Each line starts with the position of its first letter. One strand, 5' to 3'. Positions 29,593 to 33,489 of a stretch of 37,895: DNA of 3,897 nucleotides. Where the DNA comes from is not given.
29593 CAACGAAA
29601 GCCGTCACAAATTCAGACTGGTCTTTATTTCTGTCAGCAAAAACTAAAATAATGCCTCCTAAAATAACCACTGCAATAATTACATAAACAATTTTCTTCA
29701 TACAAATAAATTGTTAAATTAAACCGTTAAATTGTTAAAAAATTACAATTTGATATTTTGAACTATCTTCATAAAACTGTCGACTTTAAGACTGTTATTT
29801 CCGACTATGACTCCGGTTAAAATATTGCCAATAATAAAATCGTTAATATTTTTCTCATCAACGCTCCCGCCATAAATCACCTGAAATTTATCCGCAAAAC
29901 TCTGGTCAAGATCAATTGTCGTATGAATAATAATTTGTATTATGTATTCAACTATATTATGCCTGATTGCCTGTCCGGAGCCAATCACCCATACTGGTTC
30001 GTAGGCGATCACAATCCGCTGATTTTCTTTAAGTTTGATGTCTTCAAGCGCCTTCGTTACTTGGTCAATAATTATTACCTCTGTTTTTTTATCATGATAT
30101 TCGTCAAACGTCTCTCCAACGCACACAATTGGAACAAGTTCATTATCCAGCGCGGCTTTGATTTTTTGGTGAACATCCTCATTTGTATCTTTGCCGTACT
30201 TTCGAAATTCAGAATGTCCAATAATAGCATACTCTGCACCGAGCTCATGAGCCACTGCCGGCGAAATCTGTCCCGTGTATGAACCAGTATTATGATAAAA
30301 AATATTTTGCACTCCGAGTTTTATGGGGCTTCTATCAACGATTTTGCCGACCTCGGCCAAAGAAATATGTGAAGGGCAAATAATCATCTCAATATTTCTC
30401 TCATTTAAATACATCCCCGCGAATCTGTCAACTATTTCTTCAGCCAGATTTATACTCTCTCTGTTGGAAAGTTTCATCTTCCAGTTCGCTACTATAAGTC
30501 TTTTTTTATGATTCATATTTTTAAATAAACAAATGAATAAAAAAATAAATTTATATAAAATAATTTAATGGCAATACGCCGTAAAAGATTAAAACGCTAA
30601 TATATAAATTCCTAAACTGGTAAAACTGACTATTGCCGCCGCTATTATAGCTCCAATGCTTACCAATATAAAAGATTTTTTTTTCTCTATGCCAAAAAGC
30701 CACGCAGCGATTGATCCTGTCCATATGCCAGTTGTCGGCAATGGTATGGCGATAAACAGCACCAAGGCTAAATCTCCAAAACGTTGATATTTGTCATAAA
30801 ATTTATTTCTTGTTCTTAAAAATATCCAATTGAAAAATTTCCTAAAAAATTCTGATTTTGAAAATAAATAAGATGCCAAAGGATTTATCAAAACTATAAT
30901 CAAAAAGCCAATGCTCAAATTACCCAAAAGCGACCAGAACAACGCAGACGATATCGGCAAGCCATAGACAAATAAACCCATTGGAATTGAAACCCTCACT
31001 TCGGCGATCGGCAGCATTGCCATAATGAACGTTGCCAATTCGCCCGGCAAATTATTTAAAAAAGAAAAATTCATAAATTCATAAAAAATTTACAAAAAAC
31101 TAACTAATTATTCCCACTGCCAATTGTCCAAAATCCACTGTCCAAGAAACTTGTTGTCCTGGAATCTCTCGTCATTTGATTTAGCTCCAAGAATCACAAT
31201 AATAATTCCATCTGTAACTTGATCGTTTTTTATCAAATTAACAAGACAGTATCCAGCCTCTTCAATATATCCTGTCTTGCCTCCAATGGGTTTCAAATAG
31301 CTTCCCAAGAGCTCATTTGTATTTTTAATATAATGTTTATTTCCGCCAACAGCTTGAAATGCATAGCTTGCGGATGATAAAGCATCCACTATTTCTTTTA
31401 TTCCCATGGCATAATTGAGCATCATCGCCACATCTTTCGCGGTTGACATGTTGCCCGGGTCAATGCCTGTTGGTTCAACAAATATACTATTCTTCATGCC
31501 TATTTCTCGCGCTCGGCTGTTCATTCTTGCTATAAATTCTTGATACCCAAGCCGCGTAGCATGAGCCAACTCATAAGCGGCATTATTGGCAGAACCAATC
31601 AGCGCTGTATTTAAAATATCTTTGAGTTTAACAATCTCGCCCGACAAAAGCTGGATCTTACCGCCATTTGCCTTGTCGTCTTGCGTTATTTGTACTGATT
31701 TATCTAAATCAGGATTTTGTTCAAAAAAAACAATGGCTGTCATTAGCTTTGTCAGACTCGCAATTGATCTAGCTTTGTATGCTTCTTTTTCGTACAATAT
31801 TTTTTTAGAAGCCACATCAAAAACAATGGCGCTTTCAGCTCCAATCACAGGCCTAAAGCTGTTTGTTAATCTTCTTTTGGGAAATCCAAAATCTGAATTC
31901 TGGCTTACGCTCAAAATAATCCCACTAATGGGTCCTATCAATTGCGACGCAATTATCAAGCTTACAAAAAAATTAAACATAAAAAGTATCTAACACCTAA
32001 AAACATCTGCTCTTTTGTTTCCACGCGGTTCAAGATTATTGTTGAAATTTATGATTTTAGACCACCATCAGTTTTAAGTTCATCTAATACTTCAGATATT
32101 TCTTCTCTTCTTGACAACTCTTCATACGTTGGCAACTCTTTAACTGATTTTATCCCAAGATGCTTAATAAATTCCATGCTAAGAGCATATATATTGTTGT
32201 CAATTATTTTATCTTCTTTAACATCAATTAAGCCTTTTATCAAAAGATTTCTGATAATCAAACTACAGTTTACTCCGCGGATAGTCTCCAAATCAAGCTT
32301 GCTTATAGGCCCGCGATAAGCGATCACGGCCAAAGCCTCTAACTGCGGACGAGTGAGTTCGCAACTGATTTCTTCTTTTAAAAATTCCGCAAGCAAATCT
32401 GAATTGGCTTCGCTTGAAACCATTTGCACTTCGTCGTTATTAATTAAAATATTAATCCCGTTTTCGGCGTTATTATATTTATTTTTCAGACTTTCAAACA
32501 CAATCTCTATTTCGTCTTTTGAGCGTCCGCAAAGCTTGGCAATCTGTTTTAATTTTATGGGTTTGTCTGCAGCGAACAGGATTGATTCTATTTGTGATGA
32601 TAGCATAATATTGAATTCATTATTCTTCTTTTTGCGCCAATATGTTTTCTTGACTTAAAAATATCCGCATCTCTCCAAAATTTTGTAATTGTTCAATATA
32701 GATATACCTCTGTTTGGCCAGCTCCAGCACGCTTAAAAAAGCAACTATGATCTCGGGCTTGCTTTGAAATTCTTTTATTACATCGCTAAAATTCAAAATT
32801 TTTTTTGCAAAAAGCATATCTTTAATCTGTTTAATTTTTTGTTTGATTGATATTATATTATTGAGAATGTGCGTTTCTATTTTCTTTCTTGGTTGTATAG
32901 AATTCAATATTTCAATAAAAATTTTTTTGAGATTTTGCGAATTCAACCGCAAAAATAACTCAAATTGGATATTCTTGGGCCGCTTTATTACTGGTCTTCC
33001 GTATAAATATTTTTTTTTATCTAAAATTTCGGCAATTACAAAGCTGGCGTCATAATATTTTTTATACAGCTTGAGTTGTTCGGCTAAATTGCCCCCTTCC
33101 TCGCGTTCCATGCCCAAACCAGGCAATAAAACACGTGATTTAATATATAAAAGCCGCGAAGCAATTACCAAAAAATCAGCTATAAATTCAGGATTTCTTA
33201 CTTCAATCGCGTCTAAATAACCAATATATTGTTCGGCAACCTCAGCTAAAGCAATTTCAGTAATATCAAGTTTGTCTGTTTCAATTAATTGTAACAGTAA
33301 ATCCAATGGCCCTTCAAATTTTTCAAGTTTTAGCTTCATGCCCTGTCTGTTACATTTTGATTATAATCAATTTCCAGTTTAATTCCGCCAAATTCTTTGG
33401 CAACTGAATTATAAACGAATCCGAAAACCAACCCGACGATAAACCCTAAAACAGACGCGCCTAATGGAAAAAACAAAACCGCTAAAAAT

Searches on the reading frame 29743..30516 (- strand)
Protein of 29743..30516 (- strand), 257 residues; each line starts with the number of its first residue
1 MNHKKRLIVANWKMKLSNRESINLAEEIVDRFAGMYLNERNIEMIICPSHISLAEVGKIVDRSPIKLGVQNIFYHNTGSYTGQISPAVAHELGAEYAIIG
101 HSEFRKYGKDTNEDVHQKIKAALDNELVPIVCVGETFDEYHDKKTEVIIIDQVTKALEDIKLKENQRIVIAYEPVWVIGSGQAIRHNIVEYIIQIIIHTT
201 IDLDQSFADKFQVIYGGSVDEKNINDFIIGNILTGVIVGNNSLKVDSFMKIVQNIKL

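Call 73: search_protein_families(library=pfam, proteins=[window:29743-30516:-], max_evalue=0.0001)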
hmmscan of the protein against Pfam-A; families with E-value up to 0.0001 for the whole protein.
window:29743-30516:- (257 aa): 1 family
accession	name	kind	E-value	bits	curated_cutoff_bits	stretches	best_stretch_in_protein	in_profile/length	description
PF00121.24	TIM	-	5.2e-69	232.9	20.1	1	7-254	2-244/245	Triosephosphate isomerase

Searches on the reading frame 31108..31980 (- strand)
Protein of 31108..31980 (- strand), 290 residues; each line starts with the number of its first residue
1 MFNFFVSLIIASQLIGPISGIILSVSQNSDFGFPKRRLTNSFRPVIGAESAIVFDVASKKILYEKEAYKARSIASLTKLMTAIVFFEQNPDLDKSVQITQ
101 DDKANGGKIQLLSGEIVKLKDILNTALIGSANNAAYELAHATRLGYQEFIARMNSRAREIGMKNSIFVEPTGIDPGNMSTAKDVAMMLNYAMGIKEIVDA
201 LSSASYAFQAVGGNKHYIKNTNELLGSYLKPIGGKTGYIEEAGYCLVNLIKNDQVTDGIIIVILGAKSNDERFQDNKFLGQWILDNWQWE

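Call 73: search_protein_families(library=pfam, proteins=[window:31108-31980:-], max_evalue=0.0001)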
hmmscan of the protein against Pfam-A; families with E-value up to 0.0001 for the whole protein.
window:31108-31980:- (290 aa): 2 families
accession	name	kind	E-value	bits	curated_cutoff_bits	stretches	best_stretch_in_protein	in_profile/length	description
PF00768.25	Peptidase_S11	-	3e-43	148.4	27.6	1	44-267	8-238/239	D-alanyl-D-alanine carboxypeptidase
PF13354.11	Beta-lactamase2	-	4.3e-08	33.2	22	1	70-189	20-144/214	Beta-lactamase enzyme family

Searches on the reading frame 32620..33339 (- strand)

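Call 73: search_protein_families(library=pfam, proteins=[window:32620-33339:-], max_evalue=0.0001)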
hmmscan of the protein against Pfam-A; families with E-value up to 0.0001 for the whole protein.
window:32620-33339:- (239 aa): 1 family
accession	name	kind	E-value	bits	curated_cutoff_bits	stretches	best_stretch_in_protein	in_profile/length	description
PF02616.19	SMC_ScpA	-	3.5e-22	80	24.6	1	18-227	1-230/232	Segregation and condensation protein ScpA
